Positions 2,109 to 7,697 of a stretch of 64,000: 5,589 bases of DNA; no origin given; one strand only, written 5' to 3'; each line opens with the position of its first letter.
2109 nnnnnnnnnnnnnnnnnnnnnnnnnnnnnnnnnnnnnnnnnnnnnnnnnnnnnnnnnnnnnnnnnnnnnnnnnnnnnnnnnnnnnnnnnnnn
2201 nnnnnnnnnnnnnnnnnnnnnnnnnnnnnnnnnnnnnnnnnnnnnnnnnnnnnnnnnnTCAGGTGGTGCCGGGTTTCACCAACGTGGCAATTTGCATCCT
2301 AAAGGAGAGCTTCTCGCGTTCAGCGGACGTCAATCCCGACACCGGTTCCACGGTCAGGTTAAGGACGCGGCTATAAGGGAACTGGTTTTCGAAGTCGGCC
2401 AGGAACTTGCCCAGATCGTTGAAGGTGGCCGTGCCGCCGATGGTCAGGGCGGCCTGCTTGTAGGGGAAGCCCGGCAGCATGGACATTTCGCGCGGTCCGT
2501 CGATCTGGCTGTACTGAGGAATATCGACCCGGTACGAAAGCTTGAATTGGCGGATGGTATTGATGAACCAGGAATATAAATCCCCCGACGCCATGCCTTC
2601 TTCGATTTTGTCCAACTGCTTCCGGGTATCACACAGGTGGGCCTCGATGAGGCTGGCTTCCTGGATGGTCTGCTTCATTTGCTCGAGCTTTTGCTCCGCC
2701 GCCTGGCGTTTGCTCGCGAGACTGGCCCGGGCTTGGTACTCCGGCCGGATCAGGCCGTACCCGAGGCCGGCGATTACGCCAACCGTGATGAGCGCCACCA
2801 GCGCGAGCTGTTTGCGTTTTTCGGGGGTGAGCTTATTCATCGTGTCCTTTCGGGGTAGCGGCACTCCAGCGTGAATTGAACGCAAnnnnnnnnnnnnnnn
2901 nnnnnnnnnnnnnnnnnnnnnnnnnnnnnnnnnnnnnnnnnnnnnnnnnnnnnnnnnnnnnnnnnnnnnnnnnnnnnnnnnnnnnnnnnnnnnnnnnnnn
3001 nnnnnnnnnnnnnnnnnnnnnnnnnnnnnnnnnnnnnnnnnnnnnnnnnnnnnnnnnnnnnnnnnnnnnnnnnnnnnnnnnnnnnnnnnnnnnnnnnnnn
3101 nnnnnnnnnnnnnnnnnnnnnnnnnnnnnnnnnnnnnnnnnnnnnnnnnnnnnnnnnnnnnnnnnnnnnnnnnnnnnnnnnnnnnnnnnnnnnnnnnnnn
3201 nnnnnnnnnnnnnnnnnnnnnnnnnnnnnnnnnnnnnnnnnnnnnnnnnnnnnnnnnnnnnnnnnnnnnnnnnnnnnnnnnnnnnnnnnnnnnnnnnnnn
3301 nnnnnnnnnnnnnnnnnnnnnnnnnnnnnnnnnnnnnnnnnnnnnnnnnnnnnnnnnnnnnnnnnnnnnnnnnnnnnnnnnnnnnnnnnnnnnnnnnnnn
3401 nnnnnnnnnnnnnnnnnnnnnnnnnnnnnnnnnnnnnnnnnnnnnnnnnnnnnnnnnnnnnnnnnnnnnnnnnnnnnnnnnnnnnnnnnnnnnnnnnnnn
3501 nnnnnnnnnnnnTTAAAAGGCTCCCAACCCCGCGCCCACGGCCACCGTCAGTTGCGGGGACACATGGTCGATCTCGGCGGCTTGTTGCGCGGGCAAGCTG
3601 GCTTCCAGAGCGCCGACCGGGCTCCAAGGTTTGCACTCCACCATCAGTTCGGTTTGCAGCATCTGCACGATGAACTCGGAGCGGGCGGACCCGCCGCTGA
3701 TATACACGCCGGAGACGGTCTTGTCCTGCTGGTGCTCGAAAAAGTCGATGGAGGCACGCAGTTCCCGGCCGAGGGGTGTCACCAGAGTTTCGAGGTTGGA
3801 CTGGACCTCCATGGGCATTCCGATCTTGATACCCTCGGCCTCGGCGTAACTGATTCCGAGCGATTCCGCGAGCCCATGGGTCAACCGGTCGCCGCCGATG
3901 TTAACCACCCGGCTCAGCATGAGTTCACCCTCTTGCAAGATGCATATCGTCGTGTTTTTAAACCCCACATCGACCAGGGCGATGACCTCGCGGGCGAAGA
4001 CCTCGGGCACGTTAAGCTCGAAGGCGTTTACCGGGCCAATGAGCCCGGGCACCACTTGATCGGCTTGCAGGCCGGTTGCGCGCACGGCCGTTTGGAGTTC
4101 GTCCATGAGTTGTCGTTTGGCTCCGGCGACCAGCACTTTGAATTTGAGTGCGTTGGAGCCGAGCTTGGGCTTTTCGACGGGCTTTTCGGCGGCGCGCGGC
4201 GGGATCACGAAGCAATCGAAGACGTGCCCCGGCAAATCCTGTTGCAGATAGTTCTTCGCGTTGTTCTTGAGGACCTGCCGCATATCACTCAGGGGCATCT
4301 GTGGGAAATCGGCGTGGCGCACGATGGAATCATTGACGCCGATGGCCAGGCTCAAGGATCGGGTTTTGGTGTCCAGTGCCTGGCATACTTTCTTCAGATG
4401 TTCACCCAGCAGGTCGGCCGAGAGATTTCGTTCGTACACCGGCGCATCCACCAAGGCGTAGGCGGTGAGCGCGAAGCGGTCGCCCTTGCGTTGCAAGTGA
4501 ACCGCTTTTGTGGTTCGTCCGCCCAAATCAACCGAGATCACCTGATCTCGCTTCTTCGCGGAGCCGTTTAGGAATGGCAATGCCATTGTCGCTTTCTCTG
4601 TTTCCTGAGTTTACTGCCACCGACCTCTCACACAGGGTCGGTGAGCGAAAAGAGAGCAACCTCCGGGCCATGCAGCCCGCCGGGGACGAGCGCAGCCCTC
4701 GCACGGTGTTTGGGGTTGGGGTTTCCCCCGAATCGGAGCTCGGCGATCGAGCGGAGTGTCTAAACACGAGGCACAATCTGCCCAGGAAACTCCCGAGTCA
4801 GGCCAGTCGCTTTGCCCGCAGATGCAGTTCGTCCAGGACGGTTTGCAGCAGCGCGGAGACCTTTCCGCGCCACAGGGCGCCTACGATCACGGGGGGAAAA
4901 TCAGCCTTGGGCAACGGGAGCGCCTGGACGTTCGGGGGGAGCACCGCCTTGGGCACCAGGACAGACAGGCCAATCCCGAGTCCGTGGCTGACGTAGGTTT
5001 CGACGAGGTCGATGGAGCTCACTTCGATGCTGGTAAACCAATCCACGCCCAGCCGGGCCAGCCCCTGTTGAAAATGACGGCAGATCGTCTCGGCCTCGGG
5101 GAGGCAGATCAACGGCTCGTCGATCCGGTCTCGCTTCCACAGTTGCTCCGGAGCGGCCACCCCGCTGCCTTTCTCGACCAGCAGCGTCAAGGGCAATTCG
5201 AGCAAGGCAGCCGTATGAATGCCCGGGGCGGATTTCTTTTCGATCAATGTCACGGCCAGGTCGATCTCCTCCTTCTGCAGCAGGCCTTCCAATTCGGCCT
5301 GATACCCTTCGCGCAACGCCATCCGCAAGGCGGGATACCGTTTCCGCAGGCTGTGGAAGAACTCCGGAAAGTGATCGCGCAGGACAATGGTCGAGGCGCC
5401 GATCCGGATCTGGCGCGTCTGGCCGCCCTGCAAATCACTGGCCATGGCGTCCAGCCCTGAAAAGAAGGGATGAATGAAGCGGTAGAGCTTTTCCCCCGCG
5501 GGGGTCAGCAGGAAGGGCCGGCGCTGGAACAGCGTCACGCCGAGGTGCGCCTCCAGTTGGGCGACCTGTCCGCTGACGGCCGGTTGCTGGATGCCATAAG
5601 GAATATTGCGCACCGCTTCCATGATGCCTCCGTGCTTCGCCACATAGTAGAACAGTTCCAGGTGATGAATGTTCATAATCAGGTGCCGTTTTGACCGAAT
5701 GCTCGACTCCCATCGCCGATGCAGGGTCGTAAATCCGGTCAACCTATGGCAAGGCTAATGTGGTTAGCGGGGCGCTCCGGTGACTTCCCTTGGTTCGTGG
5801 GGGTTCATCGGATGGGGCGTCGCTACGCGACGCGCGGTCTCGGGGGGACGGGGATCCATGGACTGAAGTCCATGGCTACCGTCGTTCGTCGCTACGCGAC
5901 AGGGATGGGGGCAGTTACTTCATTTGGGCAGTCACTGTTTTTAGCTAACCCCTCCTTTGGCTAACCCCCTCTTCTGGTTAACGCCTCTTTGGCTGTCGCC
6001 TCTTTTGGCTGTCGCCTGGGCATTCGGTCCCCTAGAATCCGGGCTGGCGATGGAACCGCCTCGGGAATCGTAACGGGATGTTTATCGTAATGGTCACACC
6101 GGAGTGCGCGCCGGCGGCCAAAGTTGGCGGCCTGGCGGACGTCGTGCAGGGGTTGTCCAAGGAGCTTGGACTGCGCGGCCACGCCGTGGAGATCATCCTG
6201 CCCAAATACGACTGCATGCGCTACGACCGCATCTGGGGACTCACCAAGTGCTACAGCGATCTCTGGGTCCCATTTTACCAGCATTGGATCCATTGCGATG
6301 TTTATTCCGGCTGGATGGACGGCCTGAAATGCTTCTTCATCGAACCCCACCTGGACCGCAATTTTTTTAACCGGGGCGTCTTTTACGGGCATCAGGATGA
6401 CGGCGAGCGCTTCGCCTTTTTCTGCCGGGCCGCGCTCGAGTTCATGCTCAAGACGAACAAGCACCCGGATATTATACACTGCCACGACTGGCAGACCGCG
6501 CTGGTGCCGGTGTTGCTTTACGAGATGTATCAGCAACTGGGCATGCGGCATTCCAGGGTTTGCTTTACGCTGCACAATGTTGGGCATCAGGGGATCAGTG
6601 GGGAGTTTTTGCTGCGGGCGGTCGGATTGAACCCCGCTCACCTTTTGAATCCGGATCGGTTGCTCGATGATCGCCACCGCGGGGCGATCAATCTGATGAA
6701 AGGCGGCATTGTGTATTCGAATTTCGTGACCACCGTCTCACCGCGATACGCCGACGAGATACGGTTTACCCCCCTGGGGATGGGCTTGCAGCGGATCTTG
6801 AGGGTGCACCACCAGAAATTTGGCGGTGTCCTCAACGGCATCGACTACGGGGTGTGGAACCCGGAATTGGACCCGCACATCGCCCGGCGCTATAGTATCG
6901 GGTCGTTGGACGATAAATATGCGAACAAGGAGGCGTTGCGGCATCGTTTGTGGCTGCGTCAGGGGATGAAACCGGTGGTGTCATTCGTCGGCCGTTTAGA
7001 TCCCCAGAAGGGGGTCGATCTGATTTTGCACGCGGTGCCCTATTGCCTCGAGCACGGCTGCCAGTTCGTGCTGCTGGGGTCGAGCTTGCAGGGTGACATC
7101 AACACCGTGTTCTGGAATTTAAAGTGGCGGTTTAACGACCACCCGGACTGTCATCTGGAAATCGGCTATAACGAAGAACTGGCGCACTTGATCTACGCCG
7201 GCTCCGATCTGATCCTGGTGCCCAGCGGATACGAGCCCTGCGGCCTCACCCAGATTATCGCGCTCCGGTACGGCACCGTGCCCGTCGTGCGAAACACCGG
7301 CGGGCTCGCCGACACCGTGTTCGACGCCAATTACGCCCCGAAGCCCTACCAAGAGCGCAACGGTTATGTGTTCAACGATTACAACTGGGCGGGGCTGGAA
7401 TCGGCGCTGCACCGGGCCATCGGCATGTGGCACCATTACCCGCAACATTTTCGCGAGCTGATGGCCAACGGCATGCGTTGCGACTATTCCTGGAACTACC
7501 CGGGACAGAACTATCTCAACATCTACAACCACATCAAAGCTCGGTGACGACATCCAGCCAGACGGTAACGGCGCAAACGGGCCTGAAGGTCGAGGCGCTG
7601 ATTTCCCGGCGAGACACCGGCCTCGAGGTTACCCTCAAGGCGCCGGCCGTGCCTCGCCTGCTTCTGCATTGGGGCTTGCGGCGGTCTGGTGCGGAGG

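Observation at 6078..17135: Compact alpha-glucan operon pairing a GWD-like and a PWD-like dikinase with two TIM-barrel proteins: candidate bacterial reversible glucan-phosphorylation system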

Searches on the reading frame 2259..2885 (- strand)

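Call 22: search_protein_families(library=pfam, proteins=[window:2259-2885:-], max_evalue=0.001)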
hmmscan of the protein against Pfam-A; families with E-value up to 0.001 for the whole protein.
window:2259-2885:- (208 aa): 1 family
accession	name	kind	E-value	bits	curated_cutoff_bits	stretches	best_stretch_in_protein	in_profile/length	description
PF04612.17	T2SSM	-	0.00091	19.9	27.8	0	23-81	13-71/160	Type II secretion system (T2SS), protein M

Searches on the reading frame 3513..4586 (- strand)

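Call 22: search_protein_families(library=pfam, proteins=[window:3513-4586:-], max_evalue=0.001)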
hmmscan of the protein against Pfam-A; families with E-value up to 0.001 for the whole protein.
window:3513-4586:- (357 aa): 2 families
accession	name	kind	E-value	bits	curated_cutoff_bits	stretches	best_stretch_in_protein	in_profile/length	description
PF11104.14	PilM_2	-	1e-22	81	27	1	19-354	2-337/340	Type IV pilus assembly protein PilM;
PF14450.12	FtsA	-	3.6e-11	43.9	31.8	1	203-314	1-103/127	Cell division protein FtsA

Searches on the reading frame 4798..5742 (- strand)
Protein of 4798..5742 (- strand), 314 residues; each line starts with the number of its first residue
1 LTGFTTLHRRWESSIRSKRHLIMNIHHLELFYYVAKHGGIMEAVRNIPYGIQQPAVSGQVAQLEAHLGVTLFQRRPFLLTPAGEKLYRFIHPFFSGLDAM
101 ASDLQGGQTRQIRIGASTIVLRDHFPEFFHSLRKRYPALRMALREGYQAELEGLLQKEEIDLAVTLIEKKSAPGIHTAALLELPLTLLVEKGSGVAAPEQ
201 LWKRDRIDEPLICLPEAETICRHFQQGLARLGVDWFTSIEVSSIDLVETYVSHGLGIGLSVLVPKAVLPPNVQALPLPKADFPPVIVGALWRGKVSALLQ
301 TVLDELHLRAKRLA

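Call 22: search_protein_families(library=pfam, proteins=[window:4798-5742:-], max_evalue=0.001)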
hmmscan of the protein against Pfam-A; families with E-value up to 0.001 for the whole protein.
window:4798-5742:- (314 aa): 2 families
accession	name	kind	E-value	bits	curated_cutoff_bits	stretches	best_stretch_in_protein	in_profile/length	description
PF03466.25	LysR_substrate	-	1.3e-26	93.8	28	1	106-306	2-204/209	LysR substrate binding domain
PF00126.33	HTH_1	-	4.8e-14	52.5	26.6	1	26-84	2-60/60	Bacterial regulatory helix-turn-helix protein, lysR family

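Call 96: search_protein_families(library=ncbifam, proteins=[window:4798-5742:-], max_evalue=0.001)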
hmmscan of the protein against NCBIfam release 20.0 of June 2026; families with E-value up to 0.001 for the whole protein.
window:4798-5742:- (314 aa): 48 families (the best 25 are shown)
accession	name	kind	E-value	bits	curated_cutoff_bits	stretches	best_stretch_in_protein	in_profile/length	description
NF047520.1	trans_act_CidR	equivalog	7.5e-24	84.4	415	1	23-267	1-244/292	cidABC operon transcriptional activator CidR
NF040786.1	LysR_Sec_metab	equivalog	5.1e-23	81.5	250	1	23-258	1-243/298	selenium metabolism-associated LysR family transcriptional regulator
TIGR03339.1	phn_lysR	subfamily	2.7e-22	79.3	341.1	1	28-260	2-233/279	aminoethylphosphonate catabolism associated LysR family transcriptional regulator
NF053705.1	TransRegGltCGpos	equivalog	1.5e-20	73.6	350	1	23-259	1-240/300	glutamate biosynthesis transcriptional regulator GltC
NF008416.0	PRK11242.1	equivalog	8.9e-19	67.9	277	1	23-267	1-245/300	transcriptional regulator CynR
TIGR02424.1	TF_pcaQ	equivalog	1.5e-17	63.5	303.8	1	25-251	5-236/300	pca operon transcription factor PcaQ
NF045775.1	acetoin_reg_AlsR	exception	2.4e-16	60.1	430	1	23-265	1-244/290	acetoin biosynthesis transcriptional regulator AlsR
NF008722.0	PRK11716.1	equivalog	8.5e-14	51.2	246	1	23-268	1-246/293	HTH-type transcriptional activator IlvY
NF007439.0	PRK09986.1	equivalog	2.1e-13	50.3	290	1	50-278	32-267/296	LysR family transcriptional regulator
NF008239.0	PRK11013.1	equivalog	3e-13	49.5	288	1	23-268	4-249/309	LysR family transcriptional regulator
NF009327.0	PRK12684.1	subfamily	5.7e-13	48.8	402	1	23-259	1-242/313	CysB family HTH-type transcriptional regulator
NF040710.1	benzoate_CatM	exception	1.8e-12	47.2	580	1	23-259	1-242/293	cis,cis-muconate-binding transcription regulator CatM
NF007667.0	PRK10341.1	equivalog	3.1e-12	46.1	308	1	25-200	9-188/312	transcriptional regulator TdcA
NF007307.0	PRK09791.1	equivalog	6.9e-12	45.1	336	1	23-167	5-152/302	LysR family transcriptional regulator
TIGR03418.1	chol_sulf_TF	equivalog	2.5e-11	43.1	324.8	1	25-112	3-90/291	choline sulfate utilization transcriptional regulator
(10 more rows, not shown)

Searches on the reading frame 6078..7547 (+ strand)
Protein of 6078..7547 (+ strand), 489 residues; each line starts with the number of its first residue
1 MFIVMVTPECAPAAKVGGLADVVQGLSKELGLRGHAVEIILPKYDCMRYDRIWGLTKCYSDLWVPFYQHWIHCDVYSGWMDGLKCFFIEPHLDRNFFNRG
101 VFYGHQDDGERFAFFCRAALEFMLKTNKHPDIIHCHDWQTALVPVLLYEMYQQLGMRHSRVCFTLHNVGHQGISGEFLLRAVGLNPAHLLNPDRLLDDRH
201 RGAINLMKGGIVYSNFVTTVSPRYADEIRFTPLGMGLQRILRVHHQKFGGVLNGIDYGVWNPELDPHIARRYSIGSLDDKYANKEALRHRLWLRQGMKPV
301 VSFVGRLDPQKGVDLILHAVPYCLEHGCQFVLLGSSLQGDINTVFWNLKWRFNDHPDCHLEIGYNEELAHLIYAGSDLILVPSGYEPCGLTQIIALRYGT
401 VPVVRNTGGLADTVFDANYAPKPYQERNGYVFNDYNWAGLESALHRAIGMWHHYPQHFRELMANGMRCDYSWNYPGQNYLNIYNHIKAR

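Call 4: search_protein_families(library=pfam, proteins=[window:6078-7547:+], max_evalue=0.01)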
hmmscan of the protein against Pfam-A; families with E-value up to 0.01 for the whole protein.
window:6078-7547:+ (489 aa): 5 families
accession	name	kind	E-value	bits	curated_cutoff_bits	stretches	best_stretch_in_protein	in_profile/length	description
PF08323.17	Glyco_transf_5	-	1e-68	232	22.7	1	3-242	2-238/239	Starch synthase catalytic domain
PF00534.26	Glycos_transf_1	-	1.9e-14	54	26.4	1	294-448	11-156/172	Glycosyl transferases group 1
PF13692.12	Glyco_trans_1_4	-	1.2e-10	42.2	27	1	299-446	2-138/142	Glycosyl transferases group 1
PF13439.12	Glyco_transf_4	-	1.4e-08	35.4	28.5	1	16-228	1-148/170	Glycosyltransferase Family 4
PF13579.12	Glyco_trans_4_4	-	5.8e-05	23.9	29.7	1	17-174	1-103/158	Glycosyl transferase 4-like domain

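Call 5: find_encoding_contigs(protein=window:6078-7547:+, flank=10000, max_places=6)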
Protein window:6078-7547:+ (489 aa): no gene with exactly this product is on record in the collection.

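Call 96: search_protein_families(library=ncbifam, proteins=[window:6078-7547:+], max_evalue=0.001)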
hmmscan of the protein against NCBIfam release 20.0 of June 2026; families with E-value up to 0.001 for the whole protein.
window:6078-7547:+ (489 aa): 16 families
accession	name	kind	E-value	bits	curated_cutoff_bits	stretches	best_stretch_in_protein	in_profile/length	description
NF001905.0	PRK00654.2-4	subfamily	1.6e-259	861.4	560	1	1-488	1-488/489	glycogen synthase GlgA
NF001902.0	PRK00654.2-1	equivalog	5.6e-225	747.5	845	1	1-488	1-491/492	glycogen synthase GlgA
TIGR02095.1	glgA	subfamily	9.4e-158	525.8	328.45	1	1-485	1-476/477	glycogen/starch synthase, ADP-glucose type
NF001898.0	PRK00654.1-1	equivalog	6.7e-124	414.1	603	1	2-486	2-475/477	glycogen synthase GlgA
NF001899.0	PRK00654.1-2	equivalog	2.8e-114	382.1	459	1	3-487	3-476/478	glycogen synthase GlgA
NF001903.0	PRK00654.2-2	equivalog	1.7e-113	379.8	616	1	1-487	1-479/482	glycogen synthase GlgA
NF001900.0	PRK00654.1-3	equivalog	2.1e-93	313.3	509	1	1-487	1-455/481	glycogen synthase GlgA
NF010699.0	PRK14099.1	equivalog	6.2e-92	308.6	762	1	3-487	6-480/485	glycogen synthase GlgA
NF001904.0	PRK00654.2-3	equivalog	1.5e-81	274.5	577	1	1-485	1-473/475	glycogen synthase GlgA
NF001901.0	PRK00654.1-5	equivalog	3.6e-78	263.2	649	1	3-486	26-491/502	glycogen synthase GlgA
NF001906.0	PRK00654.2-5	equivalog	2.3e-69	234.6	870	1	3-485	8-482/485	glycogen synthase GlgA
NF010698.0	PRK14098.1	equivalog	2.1e-68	231.2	754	1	4-487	9-487/489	starch synthase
TIGR02149.1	glgA_Coryne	subfamily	2.4e-10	40.1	302.4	1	295-419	201-327/391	glycogen synthase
NF038295.1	EPS_HpsP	equivalog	6e-07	28.8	550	1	281-486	191-387/388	hormogonium polysaccharide biosynthesis glycosyltransferase HpsP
TIGR04157.1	glyco_rSAM_CFB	subfamily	1e-06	28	400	1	282-419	212-344/406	TIGR04157 family glycosyltransferase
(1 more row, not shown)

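Call 104: list_cluster_members(proteins=[P0121, P0001, window:6078-7547:+, window:7544-11032:+, P0250, P0311, P0258, P0241])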
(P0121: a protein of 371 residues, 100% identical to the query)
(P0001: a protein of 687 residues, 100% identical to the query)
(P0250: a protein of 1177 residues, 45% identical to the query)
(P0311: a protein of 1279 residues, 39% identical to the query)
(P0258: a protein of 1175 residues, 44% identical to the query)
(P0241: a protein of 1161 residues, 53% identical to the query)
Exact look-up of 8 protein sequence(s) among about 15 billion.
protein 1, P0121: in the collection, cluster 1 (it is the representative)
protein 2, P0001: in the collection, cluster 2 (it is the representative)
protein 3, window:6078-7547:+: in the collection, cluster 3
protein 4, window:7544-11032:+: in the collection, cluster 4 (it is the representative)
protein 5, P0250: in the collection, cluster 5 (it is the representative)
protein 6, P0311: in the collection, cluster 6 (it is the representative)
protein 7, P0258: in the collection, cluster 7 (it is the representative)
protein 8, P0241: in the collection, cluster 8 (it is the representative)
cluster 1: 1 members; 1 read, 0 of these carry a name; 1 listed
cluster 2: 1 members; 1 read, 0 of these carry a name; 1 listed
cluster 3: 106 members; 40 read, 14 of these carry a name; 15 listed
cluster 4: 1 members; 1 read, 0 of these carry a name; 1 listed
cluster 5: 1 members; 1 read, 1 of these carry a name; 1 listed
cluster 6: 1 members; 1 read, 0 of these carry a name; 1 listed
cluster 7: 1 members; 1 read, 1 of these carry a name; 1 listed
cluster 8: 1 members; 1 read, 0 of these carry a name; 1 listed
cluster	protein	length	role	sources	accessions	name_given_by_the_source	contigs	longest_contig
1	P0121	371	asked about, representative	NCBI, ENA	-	-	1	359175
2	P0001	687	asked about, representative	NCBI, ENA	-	-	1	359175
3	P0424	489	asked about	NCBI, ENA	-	-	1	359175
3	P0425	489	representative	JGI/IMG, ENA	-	-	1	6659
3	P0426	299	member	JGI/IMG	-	starch synthase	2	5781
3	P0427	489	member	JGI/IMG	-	starch synthase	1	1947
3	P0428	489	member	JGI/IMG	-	starch synthase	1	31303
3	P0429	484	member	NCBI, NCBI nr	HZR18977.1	MAG TPA: glycogen synthase [Verrucomicrobiae bacterium] | glycogen synthase [Verrucomicrobiae bacterium]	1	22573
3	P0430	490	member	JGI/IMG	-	starch synthase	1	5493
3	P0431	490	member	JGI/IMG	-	starch synthase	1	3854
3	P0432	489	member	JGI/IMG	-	starch synthase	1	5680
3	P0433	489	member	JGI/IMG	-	starch synthase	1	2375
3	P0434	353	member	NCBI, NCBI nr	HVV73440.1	MAG TPA: glycogen synthase GlgA, partial [Verrucomicrobiae bacterium] | glycogen synthase GlgA [Verrucomicrobiae bacterium]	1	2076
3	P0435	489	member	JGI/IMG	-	starch synthase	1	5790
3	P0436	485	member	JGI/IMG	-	starch synthase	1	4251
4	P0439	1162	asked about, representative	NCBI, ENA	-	-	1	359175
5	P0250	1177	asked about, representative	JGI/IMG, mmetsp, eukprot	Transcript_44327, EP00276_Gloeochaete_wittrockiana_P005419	Transcript_44327/g.72138 ORF Transcript_44327/g.72138 Transcript_44327/m.72138 ... | CAMPEP_0184644182 /NCGR_PEP_ID=MMETSP0308-20130426/941_1 /TAXON_ID=38269 ...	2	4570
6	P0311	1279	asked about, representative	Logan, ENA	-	-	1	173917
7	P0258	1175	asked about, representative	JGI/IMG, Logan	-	alpha-glucan,water dikinase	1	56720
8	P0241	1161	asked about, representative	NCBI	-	-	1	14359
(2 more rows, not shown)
